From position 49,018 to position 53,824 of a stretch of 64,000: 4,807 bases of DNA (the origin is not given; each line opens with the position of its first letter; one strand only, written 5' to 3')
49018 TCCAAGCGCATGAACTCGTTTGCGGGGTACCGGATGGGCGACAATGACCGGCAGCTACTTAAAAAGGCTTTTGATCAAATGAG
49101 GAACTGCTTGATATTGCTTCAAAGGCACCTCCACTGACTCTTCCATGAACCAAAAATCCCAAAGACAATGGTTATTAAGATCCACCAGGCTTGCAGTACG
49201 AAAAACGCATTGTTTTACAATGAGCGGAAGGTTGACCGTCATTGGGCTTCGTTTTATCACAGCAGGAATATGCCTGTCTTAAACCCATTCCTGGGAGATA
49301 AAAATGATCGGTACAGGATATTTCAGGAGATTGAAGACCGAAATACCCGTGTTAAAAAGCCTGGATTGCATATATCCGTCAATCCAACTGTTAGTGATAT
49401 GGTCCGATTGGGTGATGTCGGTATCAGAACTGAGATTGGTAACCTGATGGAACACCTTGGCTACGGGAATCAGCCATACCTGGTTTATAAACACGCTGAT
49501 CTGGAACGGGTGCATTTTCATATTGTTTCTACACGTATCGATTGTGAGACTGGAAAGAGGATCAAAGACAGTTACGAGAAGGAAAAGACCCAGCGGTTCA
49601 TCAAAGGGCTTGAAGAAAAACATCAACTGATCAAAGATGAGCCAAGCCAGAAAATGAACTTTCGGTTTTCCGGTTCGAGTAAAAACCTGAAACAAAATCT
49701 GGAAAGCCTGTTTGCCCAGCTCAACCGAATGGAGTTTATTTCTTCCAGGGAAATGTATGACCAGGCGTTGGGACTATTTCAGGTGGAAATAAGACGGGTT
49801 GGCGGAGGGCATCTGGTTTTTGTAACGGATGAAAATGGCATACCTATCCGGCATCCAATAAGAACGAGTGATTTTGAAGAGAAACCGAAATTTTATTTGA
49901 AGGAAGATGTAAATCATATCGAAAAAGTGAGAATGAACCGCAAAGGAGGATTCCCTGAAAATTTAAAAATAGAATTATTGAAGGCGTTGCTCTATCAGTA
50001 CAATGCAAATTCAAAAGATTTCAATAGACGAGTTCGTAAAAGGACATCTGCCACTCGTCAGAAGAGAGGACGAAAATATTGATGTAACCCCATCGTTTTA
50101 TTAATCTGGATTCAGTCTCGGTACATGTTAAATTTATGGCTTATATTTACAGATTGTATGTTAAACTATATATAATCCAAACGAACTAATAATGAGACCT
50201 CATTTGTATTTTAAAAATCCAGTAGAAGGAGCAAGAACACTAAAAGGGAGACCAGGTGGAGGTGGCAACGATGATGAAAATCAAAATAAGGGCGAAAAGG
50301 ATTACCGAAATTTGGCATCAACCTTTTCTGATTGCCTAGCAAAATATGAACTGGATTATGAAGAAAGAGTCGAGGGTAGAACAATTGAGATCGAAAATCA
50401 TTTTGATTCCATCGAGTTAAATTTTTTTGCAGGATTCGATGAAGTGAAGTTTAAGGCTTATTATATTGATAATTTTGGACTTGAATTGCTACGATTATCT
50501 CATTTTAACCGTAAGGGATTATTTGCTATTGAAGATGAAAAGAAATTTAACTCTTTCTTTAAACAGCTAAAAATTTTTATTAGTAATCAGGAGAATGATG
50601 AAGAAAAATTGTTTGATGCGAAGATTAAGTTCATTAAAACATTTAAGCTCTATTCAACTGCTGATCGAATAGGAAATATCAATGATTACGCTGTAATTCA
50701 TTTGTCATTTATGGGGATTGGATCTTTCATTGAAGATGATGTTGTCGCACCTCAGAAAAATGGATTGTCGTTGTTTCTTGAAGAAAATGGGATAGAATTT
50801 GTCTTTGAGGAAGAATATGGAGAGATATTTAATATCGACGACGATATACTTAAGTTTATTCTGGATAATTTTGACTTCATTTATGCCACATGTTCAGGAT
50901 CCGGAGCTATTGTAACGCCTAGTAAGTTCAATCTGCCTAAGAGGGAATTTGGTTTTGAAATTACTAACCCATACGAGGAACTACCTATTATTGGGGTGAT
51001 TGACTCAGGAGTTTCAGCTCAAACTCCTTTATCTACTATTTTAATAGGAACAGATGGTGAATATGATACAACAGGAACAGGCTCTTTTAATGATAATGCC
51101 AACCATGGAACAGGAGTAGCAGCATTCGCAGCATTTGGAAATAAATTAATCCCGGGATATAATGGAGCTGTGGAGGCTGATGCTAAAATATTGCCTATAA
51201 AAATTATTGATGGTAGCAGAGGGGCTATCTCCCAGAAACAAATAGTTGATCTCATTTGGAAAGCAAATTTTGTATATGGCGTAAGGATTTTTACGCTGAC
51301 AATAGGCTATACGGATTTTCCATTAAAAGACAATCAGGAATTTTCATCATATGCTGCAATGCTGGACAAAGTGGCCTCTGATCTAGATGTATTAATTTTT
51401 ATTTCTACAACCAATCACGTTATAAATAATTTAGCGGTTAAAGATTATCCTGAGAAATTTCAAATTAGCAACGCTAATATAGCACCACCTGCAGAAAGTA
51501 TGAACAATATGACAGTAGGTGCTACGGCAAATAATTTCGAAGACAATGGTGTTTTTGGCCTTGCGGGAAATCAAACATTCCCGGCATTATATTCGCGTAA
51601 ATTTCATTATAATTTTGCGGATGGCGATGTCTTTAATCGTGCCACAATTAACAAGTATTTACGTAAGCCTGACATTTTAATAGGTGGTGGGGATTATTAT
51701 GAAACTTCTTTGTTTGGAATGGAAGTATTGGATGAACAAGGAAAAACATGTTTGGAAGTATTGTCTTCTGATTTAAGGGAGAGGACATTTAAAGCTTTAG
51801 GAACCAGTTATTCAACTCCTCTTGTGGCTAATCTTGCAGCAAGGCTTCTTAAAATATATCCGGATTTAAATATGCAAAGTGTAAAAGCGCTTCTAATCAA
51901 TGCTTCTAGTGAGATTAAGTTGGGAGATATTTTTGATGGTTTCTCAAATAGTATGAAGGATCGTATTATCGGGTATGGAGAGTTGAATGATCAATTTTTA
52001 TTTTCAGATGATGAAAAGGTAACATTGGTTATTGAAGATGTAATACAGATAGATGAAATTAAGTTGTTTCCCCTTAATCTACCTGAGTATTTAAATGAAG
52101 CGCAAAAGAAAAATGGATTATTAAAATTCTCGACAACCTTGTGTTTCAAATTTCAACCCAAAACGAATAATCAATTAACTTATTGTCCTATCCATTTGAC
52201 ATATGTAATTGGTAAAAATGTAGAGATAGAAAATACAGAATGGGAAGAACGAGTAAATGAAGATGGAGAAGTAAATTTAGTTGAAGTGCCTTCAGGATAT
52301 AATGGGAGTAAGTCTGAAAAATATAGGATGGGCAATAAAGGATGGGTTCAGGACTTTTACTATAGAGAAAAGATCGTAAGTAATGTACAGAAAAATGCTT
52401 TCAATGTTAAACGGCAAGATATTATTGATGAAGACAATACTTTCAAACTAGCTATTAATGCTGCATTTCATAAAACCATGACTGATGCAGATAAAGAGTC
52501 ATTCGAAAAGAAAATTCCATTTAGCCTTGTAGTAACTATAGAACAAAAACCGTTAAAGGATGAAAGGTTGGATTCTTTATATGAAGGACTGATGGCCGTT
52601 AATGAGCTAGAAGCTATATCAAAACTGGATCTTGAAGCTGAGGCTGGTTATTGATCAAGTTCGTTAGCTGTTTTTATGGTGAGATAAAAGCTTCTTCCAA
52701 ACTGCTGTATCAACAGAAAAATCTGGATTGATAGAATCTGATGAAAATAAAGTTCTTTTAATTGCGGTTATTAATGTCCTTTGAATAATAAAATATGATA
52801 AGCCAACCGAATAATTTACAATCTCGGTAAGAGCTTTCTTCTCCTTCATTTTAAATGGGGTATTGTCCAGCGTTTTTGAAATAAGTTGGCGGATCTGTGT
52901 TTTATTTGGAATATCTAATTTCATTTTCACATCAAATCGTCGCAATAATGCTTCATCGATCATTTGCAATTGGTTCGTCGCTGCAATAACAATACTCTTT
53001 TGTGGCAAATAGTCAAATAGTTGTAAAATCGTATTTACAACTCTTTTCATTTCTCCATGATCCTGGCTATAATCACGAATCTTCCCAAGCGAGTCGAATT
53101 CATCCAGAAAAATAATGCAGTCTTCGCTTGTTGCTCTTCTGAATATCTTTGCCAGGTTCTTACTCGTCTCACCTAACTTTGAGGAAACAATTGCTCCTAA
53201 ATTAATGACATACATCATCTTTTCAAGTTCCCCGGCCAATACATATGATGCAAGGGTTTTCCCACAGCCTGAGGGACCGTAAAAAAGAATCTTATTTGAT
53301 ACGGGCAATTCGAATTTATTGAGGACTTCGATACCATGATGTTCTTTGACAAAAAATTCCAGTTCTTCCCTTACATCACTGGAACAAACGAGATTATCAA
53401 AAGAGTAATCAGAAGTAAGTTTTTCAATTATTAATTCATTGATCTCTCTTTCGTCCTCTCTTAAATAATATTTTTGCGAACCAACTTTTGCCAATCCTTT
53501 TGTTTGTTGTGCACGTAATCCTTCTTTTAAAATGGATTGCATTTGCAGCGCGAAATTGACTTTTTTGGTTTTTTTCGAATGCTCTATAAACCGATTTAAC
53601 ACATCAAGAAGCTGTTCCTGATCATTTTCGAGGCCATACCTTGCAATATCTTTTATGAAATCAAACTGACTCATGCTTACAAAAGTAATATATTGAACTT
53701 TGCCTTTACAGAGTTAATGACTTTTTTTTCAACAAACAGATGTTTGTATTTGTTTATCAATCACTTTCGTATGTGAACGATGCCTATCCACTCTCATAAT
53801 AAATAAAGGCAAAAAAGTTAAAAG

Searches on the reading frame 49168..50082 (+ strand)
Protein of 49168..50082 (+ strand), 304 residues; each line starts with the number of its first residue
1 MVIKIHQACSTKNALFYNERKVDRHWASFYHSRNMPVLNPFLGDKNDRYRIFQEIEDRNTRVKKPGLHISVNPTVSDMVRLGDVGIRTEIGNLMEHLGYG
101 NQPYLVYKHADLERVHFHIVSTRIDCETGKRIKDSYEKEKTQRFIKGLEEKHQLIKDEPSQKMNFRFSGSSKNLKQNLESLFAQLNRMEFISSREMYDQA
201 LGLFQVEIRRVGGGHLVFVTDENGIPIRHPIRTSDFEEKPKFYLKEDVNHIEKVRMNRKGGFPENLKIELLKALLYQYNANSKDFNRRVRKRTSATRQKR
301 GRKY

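Call 8: search_protein_families(library=pfam, proteins=[window:49168-50082:+], max_evalue=0.001)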
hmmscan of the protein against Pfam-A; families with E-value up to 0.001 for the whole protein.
window:49168-50082:+ (304 aa): 1 family
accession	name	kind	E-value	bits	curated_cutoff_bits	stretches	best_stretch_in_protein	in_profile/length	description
PF03432.20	Relaxase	-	1.2e-20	74.6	24.6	1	43-154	21-132/132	MobA/VirD2-like, nuclease domain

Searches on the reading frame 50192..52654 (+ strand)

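Call 8: search_protein_families(library=pfam, proteins=[window:50192-52654:+], max_evalue=0.001)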
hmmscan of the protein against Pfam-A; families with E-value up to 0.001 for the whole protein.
window:50192-52654:+ (820 aa): 1 family
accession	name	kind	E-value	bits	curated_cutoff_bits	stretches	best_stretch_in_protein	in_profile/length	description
PF00082.27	Peptidase_S8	-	3.6e-25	89.3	21.8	1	266-596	5-288/288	Subtilase family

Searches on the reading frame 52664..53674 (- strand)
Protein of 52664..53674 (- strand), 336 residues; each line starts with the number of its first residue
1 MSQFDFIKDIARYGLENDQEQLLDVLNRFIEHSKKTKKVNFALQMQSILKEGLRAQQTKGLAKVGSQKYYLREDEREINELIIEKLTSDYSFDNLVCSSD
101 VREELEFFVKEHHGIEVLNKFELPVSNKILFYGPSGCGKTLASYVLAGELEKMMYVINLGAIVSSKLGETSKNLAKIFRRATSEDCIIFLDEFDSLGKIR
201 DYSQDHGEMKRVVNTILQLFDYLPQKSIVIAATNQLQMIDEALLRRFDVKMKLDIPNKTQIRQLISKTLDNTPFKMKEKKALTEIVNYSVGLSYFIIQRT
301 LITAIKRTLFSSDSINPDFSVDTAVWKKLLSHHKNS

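Call 8: search_protein_families(library=pfam, proteins=[window:52664-53674:-], max_evalue=0.001)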
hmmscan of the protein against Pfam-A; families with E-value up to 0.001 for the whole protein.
window:52664-53674:- (336 aa): 5 families
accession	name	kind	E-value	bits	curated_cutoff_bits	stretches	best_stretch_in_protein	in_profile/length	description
PF00004.35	AAA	-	5.2e-31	108.2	21.2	1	129-253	1-129/131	ATPase family associated with various cellular activities (AAA)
PF05496.18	RuvB_N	-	1.5e-05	25.2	27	1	93-198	7-98/159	Holliday junction DNA helicase RuvB P-loop domain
PF01637.24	ATPase_2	-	0.0003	21.1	33.2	0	127-177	21-77/225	ATPase domain predominantly from Archaea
PF13173.12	AAA_14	-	0.00059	20.3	27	0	129-238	5-103/129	AAA domain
PF00910.28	RNA_helicase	-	0.00086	20.2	21.5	0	129-214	1-76/105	RNA helicase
